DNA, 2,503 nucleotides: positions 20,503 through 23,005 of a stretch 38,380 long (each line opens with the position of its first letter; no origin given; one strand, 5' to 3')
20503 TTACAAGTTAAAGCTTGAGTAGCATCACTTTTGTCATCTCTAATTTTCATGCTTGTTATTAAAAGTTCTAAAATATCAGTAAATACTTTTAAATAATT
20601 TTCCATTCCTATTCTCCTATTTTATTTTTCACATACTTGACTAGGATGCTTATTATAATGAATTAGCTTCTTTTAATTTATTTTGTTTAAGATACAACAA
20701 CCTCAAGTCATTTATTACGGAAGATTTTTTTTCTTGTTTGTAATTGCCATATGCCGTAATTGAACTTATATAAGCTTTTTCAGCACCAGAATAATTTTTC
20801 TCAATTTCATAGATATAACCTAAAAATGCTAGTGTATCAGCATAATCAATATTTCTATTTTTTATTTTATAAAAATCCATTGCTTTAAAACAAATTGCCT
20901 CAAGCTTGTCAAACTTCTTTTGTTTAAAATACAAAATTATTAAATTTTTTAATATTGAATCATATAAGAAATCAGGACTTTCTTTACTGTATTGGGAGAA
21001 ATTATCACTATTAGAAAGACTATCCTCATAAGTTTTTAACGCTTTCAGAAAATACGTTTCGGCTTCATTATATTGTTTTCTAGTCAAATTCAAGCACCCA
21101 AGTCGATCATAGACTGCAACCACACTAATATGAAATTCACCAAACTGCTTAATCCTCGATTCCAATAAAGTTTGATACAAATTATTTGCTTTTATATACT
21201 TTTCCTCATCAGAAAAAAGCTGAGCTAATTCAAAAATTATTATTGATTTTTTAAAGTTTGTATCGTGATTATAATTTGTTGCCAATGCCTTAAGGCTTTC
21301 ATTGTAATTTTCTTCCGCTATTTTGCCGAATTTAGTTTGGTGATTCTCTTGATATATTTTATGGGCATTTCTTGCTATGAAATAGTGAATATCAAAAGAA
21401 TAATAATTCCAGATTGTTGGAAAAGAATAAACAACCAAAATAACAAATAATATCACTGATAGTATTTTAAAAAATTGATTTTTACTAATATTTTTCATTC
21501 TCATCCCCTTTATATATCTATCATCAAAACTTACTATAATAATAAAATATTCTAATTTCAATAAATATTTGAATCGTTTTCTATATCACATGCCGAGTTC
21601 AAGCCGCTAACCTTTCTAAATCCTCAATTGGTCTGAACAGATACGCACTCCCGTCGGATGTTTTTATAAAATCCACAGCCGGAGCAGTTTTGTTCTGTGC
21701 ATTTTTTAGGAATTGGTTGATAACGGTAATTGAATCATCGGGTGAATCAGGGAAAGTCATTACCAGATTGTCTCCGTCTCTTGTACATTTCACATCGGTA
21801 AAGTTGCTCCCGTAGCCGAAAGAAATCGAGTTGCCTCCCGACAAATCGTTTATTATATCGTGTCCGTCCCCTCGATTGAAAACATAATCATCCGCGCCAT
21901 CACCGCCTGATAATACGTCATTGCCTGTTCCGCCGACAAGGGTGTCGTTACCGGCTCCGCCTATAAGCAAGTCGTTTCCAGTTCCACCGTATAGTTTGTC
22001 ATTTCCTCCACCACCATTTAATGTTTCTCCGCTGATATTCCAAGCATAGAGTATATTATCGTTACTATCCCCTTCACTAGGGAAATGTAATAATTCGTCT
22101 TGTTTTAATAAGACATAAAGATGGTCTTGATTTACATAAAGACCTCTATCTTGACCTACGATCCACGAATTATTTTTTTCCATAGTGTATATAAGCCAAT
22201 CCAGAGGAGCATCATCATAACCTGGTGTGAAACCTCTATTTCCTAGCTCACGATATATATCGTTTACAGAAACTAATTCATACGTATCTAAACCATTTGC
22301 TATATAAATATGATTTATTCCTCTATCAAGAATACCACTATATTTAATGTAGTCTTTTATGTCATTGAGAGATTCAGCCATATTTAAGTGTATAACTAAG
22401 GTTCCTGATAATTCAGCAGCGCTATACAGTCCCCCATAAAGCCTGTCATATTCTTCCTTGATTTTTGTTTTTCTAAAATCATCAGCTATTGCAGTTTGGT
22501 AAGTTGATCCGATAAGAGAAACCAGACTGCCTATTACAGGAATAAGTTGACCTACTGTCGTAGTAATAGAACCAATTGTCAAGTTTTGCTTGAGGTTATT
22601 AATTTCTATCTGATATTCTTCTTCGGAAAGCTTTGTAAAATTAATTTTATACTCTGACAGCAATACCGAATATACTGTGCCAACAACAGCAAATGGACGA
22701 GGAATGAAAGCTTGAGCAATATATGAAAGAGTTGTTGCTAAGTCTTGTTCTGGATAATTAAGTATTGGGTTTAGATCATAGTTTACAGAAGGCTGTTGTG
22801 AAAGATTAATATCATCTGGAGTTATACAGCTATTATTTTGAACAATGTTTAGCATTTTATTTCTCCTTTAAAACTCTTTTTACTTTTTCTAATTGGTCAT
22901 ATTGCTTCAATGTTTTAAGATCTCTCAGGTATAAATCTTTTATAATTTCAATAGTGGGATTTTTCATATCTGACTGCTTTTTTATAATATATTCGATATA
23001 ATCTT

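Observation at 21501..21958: Swappable-N-terminus RTX effectors: identical C-terminal address module and spacer behind two unrelated effector domains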

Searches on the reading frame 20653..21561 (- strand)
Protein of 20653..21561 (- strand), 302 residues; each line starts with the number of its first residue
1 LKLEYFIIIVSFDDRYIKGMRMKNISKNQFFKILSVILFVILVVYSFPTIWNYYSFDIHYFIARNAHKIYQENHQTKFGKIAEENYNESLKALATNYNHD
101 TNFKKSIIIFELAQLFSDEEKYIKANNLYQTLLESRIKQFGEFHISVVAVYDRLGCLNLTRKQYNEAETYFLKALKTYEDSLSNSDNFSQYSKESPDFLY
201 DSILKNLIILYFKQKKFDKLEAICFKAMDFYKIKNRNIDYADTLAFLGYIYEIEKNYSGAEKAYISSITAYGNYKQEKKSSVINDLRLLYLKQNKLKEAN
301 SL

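Call 6: search_protein_families(library=pfam, proteins=[window:20653-21561:-], max_evalue=0.01)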
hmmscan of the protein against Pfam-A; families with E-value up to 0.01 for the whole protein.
window:20653-21561:- (302 aa): 5 families
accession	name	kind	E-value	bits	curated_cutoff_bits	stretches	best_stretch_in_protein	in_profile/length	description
PF13424.12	TPR_12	-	2e-14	54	30.1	1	111-179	8-76/77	Tetratricopeptide repeat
PF24885.1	TPR_NPHP3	-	1.8e-07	31.3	100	1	110-180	145-215/239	Nephrocystin-3 TPR domain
PF13374.12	TPR_10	-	9.9e-07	29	27.5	1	149-182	3-36/42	Tetratricopeptide repeat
PF07719.23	TPR_2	-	6.9e-06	26.2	27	1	149-180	2-33/34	Tetratricopeptide repeat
PF00515.34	TPR_1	-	0.00014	22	27.8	0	153-179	6-32/34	Tetratricopeptide repeat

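Call 24: search_protein_families(library=ncbifam, proteins=[window:20653-21561:-], max_evalue=1)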
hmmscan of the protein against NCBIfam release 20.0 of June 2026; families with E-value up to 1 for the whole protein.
window:20653-21561:- (302 aa): 4 families
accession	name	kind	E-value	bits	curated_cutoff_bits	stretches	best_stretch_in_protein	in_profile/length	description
TIGR02795.1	tol_pal_ybgF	equivalog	0.0036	17.9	90.1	1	113-187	9-78/119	tol-pal system protein YbgF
NF040586.1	FxSxx_TPR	equivalog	0.019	13.4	300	1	82-188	617-722/830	FxSxx-COOH system tetratricopeptide repeat protein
NF009067.0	PRK12402.1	equivalog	0.074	12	317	1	91-136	54-98/340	replication factor C small subunit 2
TIGR00540.1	TPR_hemY_coli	hypoth_equivalog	0.32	9.7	142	0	154-180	332-358/385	heme biosynthesis-associated TPR protein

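Call 81: search_protein_families(library=phrogs, proteins=[window:20653-21495:-], max_evalue=0.01)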
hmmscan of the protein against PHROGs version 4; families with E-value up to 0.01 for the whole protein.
window:20653-21495:- (280 aa): 0 families

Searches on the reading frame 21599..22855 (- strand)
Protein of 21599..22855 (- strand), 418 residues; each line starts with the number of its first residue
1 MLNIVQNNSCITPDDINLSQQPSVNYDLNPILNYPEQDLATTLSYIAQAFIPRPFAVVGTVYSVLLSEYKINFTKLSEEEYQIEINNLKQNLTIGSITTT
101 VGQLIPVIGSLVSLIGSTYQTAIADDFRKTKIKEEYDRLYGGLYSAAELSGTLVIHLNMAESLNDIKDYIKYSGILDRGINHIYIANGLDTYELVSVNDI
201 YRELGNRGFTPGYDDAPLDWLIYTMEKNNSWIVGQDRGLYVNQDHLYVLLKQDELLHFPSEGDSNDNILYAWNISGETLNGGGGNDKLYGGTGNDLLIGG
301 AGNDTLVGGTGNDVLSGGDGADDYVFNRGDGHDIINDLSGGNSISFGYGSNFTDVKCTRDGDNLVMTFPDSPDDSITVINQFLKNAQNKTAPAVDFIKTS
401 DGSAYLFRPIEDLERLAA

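Call 6: search_protein_families(library=pfam, proteins=[window:21599-22855:-], max_evalue=0.01)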
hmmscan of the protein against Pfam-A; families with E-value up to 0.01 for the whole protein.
window:21599-22855:- (418 aa): 1 family
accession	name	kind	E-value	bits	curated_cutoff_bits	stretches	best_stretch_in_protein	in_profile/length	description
PF00353.25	HemolysinCabind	-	1.7e-12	47.5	23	2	277-306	7-36/36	RTX calcium-binding nonapeptide repeat (4 copies)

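Call 16: find_encoding_contigs(protein=window:21599-22855:-, flank=10000, max_places=4)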
Protein window:21599-22855:- (418 aa): 1 contig read that carries it; 1 place shown.
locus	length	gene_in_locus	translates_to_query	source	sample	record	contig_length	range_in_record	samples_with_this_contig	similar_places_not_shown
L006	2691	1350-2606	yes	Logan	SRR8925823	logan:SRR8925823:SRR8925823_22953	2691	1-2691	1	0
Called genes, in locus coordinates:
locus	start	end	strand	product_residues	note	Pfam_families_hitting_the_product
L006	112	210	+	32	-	-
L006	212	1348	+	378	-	-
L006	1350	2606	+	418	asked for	PF00353:HemolysinCabind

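Call 24: search_protein_families(library=ncbifam, proteins=[window:21599-22855:-], max_evalue=1)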
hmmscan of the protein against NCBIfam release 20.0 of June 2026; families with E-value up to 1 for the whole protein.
window:21599-22855:- (418 aa): 9 families
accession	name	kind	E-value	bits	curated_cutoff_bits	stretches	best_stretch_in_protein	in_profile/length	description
NF033943.0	RTX_toxin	subfamily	8e-19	67.3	1000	1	262-404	737-879/930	RTX family hemolysin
NF050046.1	PueAB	exception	2.5e-11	42.7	670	1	277-380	497-602/616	polyurethane esterase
NF052454.1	BtaGlycanEglC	equivalog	1.7e-10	40.4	700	2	295-369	110-188/459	endo-1,3-1,4-beta-glycanase EglC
NF033203.1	entero_EhxA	exception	1.7e-09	36.4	2000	1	262-402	771-918/997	enterohemolysin EhxA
NF035945.1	Zn_serralysin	subfamily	1.5e-08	34.2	500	1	265-330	308-373/462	serralysin family metalloprotease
NF046115.1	Ca_rpt_SMc04171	equivalog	1.3e-07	31.2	625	1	275-326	440-491/574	SMc04171 family calcium-binding repeat protein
NF053766.1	ZapA_metallo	exception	9.1e-05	21.7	940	2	262-313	335-385/483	ZapA family metalloprotease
NF051884.1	ProteaseSapA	equivalog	0.0073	15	1200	1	288-354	324-391/644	protease SapA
NF045999.1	MAG1140_fam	equivalog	0.15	12.2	35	1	67-105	75-114/126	MAG1140 family protein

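Call 82: predict_structure(protein=window:21602-22855:-)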
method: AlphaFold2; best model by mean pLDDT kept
length: 418 residues; sequences in the alignment: 1
mean_pLDDT: 37.8   pTM: 0.27
mean pLDDT of the five models: 37.8, 36.5, 33.1, 32.9, 28.4
residues with pLDDT >= 90: 0; 70-90: 0; 50-70: 66; < 50: 352
segments of 3 or more residues with pLDDT < 50: 1-166, 168-268, 270-275, 325-355, 358-360, 372-396, 398-400, 408-418
pLDDT, mean of each block of 10 residues (from residue 1): 25 26 28 32 34 26 27 31 36 24 27 25 23 29 30 40 47 44 42 43 38 35 35 32 31 30 42 48 59 59 58 55 42 33 39 45 51 47 40 45 47 31
secondary structure, 60 per line:
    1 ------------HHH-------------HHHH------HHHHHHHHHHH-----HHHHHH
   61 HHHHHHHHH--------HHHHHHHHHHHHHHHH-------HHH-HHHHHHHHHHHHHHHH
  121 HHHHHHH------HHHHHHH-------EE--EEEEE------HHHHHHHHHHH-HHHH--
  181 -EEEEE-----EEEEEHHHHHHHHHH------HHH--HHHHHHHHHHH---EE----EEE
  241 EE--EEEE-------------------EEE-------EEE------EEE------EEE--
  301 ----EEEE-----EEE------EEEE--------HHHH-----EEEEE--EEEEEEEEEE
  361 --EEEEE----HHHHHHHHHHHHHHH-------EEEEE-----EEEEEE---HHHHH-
elements in order: H29-32 H39-49 H55-69 H78-93 H105-127 H134-140 E152-156 H163-173 H175-178 E182-186 E192-196 H197-206 H218-228 E238-242 E245-248 E268-270 E278-280 E287-289 E296-298 E305-308 E314-316 E323-326 H335-338 E344-348 E351-360 E363-367 H372-386 E394-398 E404-409 H413-417
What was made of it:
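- Tried and rejected: The single-sequence AF2 model was unusable (pLDDT 37.8, call 82), so no fold search was run on it.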
